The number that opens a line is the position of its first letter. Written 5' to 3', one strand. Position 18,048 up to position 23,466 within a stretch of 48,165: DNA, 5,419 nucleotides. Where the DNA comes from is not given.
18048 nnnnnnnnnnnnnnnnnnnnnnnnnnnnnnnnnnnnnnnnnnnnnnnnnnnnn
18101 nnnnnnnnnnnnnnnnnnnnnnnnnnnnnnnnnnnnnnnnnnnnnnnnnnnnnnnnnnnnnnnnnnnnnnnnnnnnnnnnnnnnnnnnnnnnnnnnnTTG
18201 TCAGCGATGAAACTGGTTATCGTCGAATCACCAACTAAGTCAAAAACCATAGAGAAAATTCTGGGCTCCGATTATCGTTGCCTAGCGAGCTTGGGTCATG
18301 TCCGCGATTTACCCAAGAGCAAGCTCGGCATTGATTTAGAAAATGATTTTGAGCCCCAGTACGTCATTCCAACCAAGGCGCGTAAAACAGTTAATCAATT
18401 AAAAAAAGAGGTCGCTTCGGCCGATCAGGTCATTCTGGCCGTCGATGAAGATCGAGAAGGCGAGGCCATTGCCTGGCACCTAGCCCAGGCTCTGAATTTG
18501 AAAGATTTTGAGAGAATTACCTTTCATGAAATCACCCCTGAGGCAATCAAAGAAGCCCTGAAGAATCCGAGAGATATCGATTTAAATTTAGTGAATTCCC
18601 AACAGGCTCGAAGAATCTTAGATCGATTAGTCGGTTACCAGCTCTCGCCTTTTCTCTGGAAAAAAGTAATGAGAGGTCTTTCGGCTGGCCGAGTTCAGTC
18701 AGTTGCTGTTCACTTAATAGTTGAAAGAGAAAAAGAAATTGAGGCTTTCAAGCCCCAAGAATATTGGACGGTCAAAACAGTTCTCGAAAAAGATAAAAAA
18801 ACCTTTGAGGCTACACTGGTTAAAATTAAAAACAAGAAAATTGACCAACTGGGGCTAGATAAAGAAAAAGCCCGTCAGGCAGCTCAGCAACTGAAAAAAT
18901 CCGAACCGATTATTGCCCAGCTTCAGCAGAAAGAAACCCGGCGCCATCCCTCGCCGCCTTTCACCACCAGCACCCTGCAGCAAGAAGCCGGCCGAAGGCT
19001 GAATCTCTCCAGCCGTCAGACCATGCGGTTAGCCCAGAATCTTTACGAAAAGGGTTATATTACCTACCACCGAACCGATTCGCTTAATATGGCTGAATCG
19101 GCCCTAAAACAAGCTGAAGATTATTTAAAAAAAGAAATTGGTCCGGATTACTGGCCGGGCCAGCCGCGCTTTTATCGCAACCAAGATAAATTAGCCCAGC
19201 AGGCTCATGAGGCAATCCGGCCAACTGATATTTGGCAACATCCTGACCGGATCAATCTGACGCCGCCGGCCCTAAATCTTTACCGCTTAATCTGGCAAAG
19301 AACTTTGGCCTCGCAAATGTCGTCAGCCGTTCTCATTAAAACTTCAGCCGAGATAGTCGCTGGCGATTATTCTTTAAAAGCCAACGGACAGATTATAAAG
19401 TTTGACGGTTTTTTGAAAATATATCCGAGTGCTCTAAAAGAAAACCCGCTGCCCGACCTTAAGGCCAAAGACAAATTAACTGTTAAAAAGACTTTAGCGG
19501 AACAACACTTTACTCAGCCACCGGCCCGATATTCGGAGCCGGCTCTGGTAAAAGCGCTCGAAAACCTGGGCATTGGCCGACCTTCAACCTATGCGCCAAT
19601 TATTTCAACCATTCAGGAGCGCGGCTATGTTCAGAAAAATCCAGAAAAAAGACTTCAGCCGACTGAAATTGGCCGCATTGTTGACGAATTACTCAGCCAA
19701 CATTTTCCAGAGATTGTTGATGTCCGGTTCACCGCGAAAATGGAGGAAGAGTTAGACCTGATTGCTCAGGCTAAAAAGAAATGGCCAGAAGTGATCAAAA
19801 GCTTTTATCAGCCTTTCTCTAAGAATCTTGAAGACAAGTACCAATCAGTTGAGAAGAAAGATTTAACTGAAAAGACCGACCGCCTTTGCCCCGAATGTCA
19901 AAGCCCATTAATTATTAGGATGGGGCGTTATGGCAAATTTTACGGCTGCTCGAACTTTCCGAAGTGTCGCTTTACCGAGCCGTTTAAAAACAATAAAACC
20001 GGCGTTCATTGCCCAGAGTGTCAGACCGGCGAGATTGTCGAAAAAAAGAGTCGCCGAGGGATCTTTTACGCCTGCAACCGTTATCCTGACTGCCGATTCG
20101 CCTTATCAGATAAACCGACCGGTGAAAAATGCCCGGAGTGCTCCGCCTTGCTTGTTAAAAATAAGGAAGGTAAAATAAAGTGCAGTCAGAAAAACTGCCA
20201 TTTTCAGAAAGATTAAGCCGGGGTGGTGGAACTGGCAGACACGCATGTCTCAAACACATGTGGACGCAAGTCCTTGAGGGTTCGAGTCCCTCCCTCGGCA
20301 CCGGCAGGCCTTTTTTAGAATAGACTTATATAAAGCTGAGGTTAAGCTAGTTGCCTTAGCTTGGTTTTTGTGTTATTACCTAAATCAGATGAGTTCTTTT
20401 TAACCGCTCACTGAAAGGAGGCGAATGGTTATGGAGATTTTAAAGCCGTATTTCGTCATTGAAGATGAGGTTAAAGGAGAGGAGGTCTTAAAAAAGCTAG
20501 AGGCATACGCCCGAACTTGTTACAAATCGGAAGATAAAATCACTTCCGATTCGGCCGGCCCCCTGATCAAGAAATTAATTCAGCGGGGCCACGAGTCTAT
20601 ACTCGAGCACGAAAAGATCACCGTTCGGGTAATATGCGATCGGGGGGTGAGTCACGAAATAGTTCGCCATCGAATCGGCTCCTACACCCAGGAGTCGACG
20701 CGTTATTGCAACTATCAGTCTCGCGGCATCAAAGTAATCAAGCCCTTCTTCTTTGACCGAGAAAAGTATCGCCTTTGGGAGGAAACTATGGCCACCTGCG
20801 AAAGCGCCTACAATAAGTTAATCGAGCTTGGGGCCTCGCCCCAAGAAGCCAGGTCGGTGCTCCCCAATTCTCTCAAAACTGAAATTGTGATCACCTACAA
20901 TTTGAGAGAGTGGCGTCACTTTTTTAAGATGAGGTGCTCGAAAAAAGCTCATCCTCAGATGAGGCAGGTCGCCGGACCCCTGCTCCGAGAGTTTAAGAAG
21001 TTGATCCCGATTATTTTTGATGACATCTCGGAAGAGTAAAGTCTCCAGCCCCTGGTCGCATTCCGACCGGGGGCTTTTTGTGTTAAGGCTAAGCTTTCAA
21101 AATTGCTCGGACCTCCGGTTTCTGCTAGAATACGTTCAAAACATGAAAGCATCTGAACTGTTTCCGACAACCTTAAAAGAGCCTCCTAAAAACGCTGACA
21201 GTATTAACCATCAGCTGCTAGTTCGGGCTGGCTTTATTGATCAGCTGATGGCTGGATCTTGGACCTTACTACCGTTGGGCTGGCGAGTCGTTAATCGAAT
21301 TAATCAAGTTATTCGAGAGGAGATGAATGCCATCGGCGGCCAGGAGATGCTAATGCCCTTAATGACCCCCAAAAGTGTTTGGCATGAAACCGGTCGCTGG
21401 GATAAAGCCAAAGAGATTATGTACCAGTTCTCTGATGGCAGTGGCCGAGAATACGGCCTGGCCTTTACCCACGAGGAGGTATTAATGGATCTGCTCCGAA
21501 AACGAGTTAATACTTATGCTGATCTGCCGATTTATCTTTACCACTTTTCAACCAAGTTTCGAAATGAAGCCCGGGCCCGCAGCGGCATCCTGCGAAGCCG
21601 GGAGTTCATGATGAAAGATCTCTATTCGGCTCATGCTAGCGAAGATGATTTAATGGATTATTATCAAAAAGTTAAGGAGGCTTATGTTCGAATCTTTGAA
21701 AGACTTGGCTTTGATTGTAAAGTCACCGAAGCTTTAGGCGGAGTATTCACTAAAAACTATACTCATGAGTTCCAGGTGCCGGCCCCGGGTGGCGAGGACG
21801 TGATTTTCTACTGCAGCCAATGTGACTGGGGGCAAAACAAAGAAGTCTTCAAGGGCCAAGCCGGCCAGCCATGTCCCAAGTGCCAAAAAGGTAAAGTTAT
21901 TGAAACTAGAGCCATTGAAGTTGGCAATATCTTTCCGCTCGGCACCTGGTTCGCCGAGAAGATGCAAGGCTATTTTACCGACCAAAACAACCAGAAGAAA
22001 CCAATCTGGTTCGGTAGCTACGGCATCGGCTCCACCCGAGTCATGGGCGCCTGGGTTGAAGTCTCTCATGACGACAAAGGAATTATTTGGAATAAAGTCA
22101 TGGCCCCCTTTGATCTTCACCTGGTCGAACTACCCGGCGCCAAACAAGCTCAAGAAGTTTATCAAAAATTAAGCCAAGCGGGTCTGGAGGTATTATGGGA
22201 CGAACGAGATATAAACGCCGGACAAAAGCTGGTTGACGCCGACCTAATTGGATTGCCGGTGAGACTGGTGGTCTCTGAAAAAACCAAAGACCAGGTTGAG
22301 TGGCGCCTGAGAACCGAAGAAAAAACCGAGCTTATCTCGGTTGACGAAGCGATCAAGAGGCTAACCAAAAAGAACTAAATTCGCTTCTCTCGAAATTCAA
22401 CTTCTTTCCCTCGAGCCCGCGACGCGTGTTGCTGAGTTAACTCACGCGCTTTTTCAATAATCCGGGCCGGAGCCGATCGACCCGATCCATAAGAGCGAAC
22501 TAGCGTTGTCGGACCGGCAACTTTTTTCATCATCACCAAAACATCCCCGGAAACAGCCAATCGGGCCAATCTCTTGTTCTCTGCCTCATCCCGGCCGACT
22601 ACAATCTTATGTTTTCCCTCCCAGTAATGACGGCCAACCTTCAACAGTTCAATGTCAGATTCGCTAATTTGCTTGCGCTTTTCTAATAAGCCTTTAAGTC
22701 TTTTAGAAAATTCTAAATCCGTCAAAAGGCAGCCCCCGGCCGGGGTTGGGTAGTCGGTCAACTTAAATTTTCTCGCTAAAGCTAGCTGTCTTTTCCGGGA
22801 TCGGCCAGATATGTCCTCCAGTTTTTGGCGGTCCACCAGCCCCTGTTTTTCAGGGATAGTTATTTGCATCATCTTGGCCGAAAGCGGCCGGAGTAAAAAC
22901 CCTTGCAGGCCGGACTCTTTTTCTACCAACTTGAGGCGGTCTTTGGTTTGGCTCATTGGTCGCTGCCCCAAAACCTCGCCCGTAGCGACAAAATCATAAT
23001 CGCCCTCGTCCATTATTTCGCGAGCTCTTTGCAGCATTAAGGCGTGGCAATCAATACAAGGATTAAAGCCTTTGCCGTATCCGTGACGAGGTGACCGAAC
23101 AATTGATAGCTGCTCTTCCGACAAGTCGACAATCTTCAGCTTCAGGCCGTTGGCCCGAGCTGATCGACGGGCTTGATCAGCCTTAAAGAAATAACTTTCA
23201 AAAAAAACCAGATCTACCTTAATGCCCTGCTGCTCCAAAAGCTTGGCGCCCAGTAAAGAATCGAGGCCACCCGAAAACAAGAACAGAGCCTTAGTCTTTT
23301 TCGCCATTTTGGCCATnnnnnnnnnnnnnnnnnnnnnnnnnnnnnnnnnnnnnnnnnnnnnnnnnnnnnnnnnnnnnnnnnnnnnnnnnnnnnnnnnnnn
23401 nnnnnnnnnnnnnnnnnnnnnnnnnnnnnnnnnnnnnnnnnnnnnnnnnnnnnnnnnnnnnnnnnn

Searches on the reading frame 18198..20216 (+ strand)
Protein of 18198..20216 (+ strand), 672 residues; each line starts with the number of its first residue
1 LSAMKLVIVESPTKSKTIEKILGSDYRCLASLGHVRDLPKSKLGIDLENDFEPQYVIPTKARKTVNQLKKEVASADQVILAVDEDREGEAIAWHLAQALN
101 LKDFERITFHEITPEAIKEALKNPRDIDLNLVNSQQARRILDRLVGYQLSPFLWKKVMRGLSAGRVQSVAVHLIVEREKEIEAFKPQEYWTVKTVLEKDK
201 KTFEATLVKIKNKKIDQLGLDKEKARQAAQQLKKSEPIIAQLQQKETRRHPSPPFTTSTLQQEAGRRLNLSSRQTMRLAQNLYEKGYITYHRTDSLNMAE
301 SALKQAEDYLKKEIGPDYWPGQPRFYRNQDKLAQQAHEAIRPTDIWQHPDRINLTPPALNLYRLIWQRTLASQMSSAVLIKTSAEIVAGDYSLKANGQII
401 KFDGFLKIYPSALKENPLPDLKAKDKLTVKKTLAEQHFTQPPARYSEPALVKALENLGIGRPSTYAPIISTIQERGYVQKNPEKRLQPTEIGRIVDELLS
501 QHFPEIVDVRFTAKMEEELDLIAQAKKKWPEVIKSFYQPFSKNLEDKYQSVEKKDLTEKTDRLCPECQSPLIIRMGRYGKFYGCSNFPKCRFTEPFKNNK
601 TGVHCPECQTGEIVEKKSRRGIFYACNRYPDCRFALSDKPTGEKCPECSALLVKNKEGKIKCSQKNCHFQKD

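Call 8: search_protein_families(library=pfam, proteins=[window:18198-20216:+], max_evalue=0.00001)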
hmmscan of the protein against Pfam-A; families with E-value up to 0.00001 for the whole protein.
window:18198-20216:+ (672 aa): 3 families
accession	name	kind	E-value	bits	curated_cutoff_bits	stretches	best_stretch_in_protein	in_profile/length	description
PF01131.25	Topoisom_bac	-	9.3e-127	423.9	35.1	1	127-534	2-411/411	DNA topoisomerase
PF01396.24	Zn_ribbon_Top1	-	5.8e-32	109.7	32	2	562-599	2-39/39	Topoisomerase DNA binding C4 zinc finger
PF01751.28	Toprim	-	4.7e-21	75.2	23.1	1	5-112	1-96/96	Toprim domain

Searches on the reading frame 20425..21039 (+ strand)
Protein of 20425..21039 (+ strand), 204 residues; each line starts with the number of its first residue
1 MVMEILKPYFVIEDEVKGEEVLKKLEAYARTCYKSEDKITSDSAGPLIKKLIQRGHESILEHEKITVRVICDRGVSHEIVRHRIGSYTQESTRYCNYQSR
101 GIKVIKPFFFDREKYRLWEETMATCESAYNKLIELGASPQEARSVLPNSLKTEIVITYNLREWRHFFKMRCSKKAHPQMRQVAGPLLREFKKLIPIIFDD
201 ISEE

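Call 8: search_protein_families(library=pfam, proteins=[window:20425-21039:+], max_evalue=0.00001)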
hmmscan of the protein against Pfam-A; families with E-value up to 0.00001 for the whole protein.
window:20425-21039:+ (204 aa): 1 family
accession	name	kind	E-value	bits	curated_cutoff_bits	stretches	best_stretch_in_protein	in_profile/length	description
PF02511.20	Thy1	-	2.3e-51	174.7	24.8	1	23-195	11-190/191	Thymidylate synthase complementing protein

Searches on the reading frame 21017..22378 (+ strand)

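Call 8: search_protein_families(library=pfam, proteins=[window:21017-22378:+], max_evalue=0.00001)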
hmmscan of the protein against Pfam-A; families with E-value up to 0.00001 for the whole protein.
window:21017-22378:+ (453 aa): 2 families
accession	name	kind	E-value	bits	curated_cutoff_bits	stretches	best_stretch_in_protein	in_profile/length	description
PF00587.30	tRNA-synt_2b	-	1.2e-28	100.8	29.3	1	136-349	1-178/179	tRNA synthetase class II core domain (G, H, P, S and T)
PF03129.25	HGTP_anticodon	-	1.6e-13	51.1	21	1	376-451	16-93/94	Anticodon binding domain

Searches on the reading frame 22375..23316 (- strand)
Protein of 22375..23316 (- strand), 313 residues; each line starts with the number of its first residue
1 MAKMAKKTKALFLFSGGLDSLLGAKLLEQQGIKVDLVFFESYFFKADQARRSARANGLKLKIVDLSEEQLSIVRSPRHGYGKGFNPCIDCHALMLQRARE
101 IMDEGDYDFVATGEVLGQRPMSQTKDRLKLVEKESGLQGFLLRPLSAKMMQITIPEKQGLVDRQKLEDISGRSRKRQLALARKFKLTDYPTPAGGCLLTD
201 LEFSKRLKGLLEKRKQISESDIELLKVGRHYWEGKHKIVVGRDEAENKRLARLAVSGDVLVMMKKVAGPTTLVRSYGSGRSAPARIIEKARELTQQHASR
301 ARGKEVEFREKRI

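Call 8: search_protein_families(library=pfam, proteins=[window:22375-23316:-], max_evalue=0.00001)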
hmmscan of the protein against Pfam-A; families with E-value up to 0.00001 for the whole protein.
window:22375-23316:- (313 aa): 3 families
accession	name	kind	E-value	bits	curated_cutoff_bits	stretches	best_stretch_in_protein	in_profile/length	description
PF02568.20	ThiI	-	5.8e-11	42.8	20.5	1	8-145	4-144/197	Thiamine biosynthesis protein (ThiI)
PF18297.6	NFACT-R_2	-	4.2e-06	27.3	26.9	1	228-306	1-75/104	NFACT protein RNA binding domain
PF03054.22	tRNA_Me_trans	-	7.1e-06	26.2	20.6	0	11-154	4-167/202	tRNA methyl transferase HUP domain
